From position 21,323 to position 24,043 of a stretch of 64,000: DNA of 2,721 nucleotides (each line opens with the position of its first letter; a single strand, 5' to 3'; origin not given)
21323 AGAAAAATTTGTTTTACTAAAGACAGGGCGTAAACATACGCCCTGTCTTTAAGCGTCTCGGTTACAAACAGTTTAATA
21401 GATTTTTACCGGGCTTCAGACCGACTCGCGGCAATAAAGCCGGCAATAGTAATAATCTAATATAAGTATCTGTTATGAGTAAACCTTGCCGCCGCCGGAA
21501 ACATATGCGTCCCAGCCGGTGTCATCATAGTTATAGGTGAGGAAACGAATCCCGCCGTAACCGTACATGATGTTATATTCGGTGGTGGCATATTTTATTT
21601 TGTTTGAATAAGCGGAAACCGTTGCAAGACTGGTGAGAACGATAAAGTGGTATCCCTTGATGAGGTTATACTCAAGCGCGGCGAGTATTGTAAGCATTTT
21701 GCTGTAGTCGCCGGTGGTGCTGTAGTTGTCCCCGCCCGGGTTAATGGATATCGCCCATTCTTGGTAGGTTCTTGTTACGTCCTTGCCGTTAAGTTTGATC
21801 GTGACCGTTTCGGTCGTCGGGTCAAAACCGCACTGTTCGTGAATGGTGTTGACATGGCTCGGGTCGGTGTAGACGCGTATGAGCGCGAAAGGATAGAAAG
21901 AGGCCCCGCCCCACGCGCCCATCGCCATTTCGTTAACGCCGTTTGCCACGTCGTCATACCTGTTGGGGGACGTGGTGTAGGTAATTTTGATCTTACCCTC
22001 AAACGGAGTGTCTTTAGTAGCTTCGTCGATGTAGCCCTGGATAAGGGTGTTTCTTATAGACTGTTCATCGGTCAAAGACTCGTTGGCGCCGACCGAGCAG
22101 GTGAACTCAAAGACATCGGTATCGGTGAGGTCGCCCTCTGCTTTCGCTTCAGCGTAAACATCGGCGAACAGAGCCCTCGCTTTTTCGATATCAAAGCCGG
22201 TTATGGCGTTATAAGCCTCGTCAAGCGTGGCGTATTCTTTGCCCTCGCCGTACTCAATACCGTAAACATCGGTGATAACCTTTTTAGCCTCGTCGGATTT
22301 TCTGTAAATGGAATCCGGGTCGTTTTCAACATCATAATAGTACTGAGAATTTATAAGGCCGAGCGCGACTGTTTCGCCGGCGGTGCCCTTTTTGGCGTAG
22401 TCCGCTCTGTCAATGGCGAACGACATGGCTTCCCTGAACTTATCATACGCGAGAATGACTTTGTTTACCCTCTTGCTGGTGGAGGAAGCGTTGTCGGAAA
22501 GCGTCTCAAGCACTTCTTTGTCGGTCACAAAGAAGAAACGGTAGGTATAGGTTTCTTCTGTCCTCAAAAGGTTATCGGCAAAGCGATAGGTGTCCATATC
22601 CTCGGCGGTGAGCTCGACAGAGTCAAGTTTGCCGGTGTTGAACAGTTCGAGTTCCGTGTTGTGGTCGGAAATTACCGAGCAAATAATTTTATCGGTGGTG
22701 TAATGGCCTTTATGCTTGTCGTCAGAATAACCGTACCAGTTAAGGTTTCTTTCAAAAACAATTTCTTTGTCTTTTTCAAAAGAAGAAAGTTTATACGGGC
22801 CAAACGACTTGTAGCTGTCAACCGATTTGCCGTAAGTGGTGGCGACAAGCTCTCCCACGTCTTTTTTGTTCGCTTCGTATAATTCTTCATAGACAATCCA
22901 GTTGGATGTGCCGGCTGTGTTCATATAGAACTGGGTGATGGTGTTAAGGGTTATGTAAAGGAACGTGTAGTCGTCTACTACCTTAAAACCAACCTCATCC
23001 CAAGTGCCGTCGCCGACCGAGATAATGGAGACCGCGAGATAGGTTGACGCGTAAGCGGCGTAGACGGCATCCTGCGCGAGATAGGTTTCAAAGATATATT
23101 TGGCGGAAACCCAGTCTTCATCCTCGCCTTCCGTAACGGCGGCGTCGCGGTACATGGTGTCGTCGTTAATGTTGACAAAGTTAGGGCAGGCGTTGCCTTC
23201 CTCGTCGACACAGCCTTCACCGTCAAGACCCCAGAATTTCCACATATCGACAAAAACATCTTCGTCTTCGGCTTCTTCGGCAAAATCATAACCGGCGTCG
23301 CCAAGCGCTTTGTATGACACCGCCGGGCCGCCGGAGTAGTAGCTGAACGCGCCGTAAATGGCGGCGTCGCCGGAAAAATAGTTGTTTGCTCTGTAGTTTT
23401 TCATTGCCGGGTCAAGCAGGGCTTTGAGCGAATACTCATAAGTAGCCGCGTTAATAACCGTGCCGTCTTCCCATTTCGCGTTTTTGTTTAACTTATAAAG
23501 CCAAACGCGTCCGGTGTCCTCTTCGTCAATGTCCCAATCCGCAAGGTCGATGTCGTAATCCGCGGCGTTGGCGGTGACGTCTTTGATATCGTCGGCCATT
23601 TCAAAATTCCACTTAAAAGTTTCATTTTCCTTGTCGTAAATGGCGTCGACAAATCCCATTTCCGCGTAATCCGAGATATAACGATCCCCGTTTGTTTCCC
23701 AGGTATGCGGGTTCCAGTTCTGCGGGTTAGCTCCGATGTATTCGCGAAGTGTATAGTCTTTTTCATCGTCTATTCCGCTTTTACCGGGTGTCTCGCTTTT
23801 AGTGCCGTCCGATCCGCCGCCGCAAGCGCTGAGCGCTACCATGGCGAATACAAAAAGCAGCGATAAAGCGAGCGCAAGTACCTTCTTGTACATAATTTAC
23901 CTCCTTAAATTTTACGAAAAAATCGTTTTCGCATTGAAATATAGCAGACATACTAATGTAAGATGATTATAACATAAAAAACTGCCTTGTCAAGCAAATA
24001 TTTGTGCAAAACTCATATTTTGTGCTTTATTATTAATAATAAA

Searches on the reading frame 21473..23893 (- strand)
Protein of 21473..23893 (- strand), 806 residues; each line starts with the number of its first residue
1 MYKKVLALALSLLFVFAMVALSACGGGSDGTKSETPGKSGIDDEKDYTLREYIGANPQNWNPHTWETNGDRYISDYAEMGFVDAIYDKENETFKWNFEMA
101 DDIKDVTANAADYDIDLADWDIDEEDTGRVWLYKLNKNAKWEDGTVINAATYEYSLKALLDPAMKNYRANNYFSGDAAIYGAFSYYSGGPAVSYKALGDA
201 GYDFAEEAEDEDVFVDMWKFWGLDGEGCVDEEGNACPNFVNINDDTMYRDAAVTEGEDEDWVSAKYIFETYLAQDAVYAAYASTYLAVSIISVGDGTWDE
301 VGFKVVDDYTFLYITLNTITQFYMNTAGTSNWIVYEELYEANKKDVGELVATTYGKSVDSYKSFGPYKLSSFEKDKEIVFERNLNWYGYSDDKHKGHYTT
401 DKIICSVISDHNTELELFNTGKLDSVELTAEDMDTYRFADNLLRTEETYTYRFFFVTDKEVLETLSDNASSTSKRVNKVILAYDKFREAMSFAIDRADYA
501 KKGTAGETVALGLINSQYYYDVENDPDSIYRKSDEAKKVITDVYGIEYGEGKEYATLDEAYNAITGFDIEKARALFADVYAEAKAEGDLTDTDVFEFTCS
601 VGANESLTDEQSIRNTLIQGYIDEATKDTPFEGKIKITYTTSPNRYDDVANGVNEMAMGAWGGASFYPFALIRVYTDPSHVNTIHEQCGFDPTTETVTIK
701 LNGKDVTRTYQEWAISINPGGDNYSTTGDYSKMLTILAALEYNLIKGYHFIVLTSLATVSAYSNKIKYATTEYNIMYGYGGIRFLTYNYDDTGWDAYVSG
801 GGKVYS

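Call 49: search_protein_families(library=ncbifam, proteins=[window:21473-23893:-], max_evalue=1e-10)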
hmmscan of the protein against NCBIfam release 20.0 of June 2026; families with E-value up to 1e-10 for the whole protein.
window:21473-23893:- (806 aa): 0 families

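Call 76: search_protein_families(library=pfam, proteins=[window:21473-23893:-], max_evalue=0.0001)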
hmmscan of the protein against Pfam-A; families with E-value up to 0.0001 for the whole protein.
window:21473-23893:- (806 aa): 1 family
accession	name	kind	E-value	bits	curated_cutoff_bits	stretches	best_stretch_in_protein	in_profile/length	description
PF00496.27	SBP_bac_5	-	6.5e-30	104.9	32.4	2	265-679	41-364/368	Bacterial extracellular solute-binding proteins, family 5 Middle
